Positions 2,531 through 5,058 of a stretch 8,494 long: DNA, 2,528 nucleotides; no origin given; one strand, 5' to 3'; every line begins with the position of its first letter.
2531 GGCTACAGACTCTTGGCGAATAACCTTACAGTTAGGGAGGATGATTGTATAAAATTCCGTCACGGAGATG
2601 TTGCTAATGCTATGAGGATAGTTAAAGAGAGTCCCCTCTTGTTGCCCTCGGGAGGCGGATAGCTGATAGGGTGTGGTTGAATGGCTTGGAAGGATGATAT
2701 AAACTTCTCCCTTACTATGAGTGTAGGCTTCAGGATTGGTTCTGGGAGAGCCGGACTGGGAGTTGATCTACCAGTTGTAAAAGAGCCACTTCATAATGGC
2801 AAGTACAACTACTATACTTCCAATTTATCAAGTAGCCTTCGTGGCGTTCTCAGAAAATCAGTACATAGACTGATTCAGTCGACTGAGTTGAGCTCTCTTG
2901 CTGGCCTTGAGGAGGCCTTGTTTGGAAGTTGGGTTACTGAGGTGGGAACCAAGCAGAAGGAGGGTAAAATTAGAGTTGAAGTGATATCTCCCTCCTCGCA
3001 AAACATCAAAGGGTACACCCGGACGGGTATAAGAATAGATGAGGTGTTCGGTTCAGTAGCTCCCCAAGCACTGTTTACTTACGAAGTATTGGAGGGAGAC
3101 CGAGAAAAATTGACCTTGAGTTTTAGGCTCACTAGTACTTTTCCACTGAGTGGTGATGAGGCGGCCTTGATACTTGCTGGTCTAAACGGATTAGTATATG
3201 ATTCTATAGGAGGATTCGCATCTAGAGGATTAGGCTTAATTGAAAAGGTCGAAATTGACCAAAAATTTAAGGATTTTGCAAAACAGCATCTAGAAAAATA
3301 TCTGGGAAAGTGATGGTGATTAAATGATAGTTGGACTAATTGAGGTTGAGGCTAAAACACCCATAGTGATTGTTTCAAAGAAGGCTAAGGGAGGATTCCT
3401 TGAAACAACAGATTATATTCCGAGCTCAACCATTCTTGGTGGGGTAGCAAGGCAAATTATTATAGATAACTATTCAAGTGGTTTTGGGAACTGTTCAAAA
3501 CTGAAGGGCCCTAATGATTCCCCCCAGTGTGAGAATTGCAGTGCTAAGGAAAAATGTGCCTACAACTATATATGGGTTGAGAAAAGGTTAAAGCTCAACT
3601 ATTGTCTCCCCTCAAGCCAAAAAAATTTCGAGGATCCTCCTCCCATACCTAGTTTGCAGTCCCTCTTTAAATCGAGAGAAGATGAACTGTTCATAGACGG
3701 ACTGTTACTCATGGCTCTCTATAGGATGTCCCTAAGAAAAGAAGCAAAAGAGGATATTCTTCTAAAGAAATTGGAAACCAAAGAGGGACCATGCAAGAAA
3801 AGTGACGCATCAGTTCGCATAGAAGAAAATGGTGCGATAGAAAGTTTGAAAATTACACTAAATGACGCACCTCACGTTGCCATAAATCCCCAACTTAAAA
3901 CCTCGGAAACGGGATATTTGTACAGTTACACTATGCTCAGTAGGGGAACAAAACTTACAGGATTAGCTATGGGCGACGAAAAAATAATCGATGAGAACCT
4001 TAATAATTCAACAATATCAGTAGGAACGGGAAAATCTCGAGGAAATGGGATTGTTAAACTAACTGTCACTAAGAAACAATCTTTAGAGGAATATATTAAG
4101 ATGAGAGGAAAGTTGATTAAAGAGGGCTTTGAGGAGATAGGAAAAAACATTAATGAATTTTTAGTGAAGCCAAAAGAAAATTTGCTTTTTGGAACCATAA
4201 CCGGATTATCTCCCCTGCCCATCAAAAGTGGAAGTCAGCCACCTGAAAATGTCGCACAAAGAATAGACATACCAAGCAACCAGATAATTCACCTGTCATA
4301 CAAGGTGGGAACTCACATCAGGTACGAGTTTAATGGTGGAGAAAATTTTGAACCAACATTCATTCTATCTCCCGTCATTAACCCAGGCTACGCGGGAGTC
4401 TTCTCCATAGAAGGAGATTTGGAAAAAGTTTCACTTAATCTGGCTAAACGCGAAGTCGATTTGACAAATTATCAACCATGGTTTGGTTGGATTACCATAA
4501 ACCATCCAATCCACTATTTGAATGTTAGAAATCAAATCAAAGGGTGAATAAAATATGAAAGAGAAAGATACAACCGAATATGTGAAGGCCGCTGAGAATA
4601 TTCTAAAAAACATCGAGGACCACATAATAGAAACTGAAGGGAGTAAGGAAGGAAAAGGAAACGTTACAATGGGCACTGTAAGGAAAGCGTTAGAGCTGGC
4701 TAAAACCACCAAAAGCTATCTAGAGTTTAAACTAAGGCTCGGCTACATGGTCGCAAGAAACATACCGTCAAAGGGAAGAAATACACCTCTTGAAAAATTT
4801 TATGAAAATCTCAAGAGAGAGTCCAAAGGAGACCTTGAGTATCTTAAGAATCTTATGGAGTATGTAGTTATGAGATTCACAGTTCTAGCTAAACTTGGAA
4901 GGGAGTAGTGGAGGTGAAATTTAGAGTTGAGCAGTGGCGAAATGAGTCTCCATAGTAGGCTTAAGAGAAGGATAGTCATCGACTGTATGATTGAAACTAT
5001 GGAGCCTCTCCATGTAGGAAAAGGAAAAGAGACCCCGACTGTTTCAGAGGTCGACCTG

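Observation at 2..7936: III-D-like effector operon with non-standard composition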

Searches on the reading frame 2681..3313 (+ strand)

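Call 3: search_protein_families(library=pfam, proteins=[window:2681-3313:+], max_evalue=0.1)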
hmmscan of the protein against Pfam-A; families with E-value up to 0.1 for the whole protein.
window:2681-3313:+ (210 aa): 1 family
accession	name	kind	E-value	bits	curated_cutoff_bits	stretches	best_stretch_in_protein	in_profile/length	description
PF03787.20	RAMPs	-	2e-09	38.7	22.1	1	50-188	35-189/189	RAMP superfamily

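Call 4: search_protein_families(library=ncbifam, proteins=[window:2681-3313:+], max_evalue=0.1)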
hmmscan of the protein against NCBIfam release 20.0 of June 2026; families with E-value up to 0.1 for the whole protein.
window:2681-3313:+ (210 aa): 2 families
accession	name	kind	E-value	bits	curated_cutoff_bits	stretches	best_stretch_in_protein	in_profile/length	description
TIGR02582.1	cas7_TM1809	equivalog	0.00096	19.2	90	1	7-187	6-201/203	type III-A CRISPR-associated RAMP protein Csm3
TIGR02581.1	cas_cyan_RAMP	equivalog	0.012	15.2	108.05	0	100-191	122-212/216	type III CRISPR-associated RAMP protein Csx7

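Call 5: search_protein_families(library=padloc, proteins=[window:2681-3313:+], max_evalue=0.1)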
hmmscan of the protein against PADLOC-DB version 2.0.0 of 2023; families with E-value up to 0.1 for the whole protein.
window:2681-3313:+ (210 aa): 21 families
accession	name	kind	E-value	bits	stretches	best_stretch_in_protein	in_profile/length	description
PDLC02115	Cas7_IIId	-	6.5e-12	43.3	1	7-205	6-188/486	-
PDLC01442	Csm3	-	8.6e-12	43.3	1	7-196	10-187/208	"CAS-III-A,CAS-III-D; effector_G7"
PDLC02111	Cas7_IIId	-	1e-07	29.2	1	51-192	260-395/417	-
PDLC01016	Csm3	-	2.1e-07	29.5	1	50-188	35-189/189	Csm3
PDLC01339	Csm3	-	2.3e-06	26.7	1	50-185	23-163/163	"CAS-III-A,CAS-III-D; effector_G7"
PDLC01297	Csm3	-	4.8e-06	24.6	1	7-195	5-191/198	"CAS-III-A,CAS-III-D; effector_G7"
PDLC01017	Csm3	-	3.5e-05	21.6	1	111-192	139-218/257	Csm3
PDLC01296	Csm3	-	3.8e-05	21.8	1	11-191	10-188/192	"CAS-III-A,CAS-III-D; effector_G7"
PDLC02107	Cas7_IIId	-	0.00021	18.4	1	16-208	17-198/426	-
PDLC02112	Cas7_IIId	-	0.00021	18.1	1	51-189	265-404/434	-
PDLC01014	Csm3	-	0.00025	19.2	1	7-187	6-201/203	CRISPR type III-A/MTUBE-associated RAMP protein Csm3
PDLC01441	Cmr4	-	0.00042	18.2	1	17-98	13-75/245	"CAS-III-B,CAS-III-C; effector_G7"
PDLC01613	Csm3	-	0.00082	18.3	1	50-188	28-177/177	"CAS-III-A,CAS-III-D; effector_G7"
PDLC01220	gRAMP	-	0.00096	14.8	1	34-201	641-804/1494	CAS-III-E; effector_UNK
PDLC01015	Csm3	-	0.0011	18.2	1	50-185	32-178/178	Csm3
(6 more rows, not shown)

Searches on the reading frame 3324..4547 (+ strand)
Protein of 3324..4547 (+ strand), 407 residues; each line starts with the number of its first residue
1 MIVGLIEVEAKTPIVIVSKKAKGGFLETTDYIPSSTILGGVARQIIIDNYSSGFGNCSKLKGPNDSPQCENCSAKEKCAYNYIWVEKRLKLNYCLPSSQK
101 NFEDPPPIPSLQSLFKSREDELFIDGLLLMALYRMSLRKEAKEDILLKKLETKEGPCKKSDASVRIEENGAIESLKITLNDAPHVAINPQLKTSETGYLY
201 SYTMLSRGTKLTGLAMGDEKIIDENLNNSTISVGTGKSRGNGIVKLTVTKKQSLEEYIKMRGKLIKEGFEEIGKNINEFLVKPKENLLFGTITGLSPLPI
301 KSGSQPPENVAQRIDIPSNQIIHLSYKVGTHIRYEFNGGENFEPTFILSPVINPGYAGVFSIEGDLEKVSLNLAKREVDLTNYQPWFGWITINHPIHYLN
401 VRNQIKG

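Call 3: search_protein_families(library=pfam, proteins=[window:3324-4547:+], max_evalue=0.1)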
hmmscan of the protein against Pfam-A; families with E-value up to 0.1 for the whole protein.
window:3324-4547:+ (407 aa): 1 family
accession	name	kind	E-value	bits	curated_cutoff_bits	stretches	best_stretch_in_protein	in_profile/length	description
PF03787.20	RAMPs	-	0.00085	20.3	22.1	1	9-245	3-189/189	RAMP superfamily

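Call 4: search_protein_families(library=ncbifam, proteins=[window:3324-4547:+], max_evalue=0.1)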
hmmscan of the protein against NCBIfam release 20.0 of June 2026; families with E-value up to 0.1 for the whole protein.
window:3324-4547:+ (407 aa): 2 families
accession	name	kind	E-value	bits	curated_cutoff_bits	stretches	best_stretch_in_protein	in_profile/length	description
TIGR02674.1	cas_cyan_RAMP_2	equivalog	2.7e-06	26.8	177.3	1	7-48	7-48/402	type III-D CRISPR-associated RAMP protein Csx10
TIGR02581.1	cas_cyan_RAMP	equivalog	0.0023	17.6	108.05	1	183-249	137-213/216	type III CRISPR-associated RAMP protein Csx7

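Call 5: search_protein_families(library=padloc, proteins=[window:3324-4547:+], max_evalue=0.1)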
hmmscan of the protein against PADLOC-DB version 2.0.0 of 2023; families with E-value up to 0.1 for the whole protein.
window:3324-4547:+ (407 aa): 13 families
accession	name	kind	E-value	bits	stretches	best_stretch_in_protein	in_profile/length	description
PDLC01116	Cas5_IIId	-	4.4e-10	37.5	2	5-49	5-47/308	Csx10gr5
PDLC01544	Cas5_IIId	-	4e-09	34.2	2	183-256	141-206/297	CAS-III-D; effector_G5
PDLC01313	Cas5_IIId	-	2e-08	32.5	2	172-276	131-223/338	CAS-III-D; effector_G5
PDLC01420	Cas5_IIId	-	2.4e-08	32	2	171-257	132-219/343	CAS-III-D; effector_G5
PDLC01024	Cas5_IIId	-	7.2e-07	26.8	2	7-48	7-48/402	"CRISPR-associated RAMP protein, Csx10 family"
PDLC00979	Cmr3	-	5.5e-06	24.1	1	9-132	11-120/287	Cmr3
PDLC01296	Csm3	-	0.00023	19.2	1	164-249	98-189/192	"CAS-III-A,CAS-III-D; effector_G7"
PDLC02089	Cas5_IIId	-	0.0016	15.1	0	191-253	369-437/679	-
PDLC02088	Cas5_IIId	-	0.0021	15.2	0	12-44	12-44/439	-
PDLC02111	Cas7_IIId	-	0.01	12.7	0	115-252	37-181/417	-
PDLC01441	Cmr4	-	0.014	13.1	1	178-248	167-243/245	"CAS-III-B,CAS-III-C; effector_G7"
PDLC01442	Csm3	-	0.018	12.9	1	182-254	112-188/208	"CAS-III-A,CAS-III-D; effector_G7"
PDLC02117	Cas7_IIIg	-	0.062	11.2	0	222-252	146-176/178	-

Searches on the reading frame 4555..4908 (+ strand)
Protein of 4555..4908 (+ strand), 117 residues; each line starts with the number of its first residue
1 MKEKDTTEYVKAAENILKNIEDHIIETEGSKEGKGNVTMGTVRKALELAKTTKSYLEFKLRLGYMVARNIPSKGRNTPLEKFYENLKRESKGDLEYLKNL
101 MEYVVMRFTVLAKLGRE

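Call 3: search_protein_families(library=pfam, proteins=[window:4555-4908:+], max_evalue=0.1)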
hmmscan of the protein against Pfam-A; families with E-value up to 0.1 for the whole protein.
window:4555-4908:+ (117 aa): 1 family
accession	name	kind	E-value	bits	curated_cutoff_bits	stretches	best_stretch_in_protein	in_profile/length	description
PF25520.1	AAA_lid_TANC1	-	0.00074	20.1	29.1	1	47-104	9-68/96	TANC1-like, AAA+ ATPase lid domain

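Call 4: search_protein_families(library=ncbifam, proteins=[window:4555-4908:+], max_evalue=0.1)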
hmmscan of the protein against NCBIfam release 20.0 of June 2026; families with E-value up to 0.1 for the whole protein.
window:4555-4908:+ (117 aa): 1 family
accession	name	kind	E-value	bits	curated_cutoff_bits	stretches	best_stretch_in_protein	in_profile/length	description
NF005747.0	PRK07571.1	equivalog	0.049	13.3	224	1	6-43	98-135/173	bidirectional hydrogenase complex protein HoxE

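Call 5: search_protein_families(library=padloc, proteins=[window:4555-4908:+], max_evalue=0.1)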
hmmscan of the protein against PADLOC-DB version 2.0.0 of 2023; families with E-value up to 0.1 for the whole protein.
window:4555-4908:+ (117 aa): 2 families
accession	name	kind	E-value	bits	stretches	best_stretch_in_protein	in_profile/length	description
PDLC01575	Csm2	-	5.7e-06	24.5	1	31-107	11-87/98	CAS-III-A; effector_SS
PDLC01612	Csm2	-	0.032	13.4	0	8-88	4-72/101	CAS-III-A; effector_SS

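Call 42: search_solved_structures(query=window:4555-4908:+, max_evalue=10)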
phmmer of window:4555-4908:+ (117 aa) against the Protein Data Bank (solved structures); distinct sequences matched with E-value up to 10: 5.
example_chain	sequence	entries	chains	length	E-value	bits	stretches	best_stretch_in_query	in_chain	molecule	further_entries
2yw2_A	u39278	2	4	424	0.00016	25.1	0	14-96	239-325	Phosphoribosylamine--glycine ligase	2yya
3o0p_A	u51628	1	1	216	0.22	15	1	72-106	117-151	Sortase family protein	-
8g2z_1L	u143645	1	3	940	0.66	13.4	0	77-112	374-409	CFAP115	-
8g3d_1L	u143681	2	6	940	0.67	13.4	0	77-112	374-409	CFAP115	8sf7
8fin_A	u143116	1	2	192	1.6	12.2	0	28-71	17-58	cs207A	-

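Call 64: search_protein_families(library=padloc, alignment_id=A4, max_evalue=0.1)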
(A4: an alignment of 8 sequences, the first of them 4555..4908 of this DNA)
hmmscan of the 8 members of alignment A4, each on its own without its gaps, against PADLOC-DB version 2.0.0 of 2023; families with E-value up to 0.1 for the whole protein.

A. member 1, window:4555-4908:+ (117 aa): 2 families
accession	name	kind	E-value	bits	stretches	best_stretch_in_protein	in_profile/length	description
PDLC01575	Csm2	-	5.7e-06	24.5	1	31-107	11-87/98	CAS-III-A; effector_SS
PDLC01612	Csm2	-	0.032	13.4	0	8-88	4-72/101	CAS-III-A; effector_SS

B. families by the number of members that match (of 8 scanned): 7 families
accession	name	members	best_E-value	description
PDLC01575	Csm2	7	1.2e-11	CAS-III-A; effector_SS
PDLC01010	Csm2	1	0.0022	CRISPR type III-A/MTUBE-associated protein Csm2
PDLC04046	PD-T4-6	1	0.011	-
PDLC01487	Csm2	1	0.016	CAS-III-D; effector_SS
PDLC01531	Csm2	1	0.018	CAS-III-A; effector_SS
PDLC01189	Csm2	1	0.023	Csm2gr11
PDLC01612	Csm2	1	0.032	CAS-III-A; effector_SS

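Call 87: predict_structure(alignment_id=A4)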
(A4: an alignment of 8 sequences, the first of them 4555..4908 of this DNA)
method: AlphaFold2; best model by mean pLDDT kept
length: 117 residues; sequences in the alignment: 8
mean_pLDDT: 88.5   pTM: 0.84
mean pLDDT of the five models: 88.5, 87.8, 81.9, 81.7, 51.6
residues with pLDDT >= 90: 76; 70-90: 31; 50-70: 10; < 50: 0
segments of 3 or more residues with pLDDT < 50: none
pLDDT, mean of each block of 10 residues (from residue 1): 78 93 80 81 96 96 93 83 94 93 95 80
secondary structure, 60 per line:
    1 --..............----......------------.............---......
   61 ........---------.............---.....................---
elements in order: H3-16 H21-26 H39-51 H55-68 H78-90 H94-114
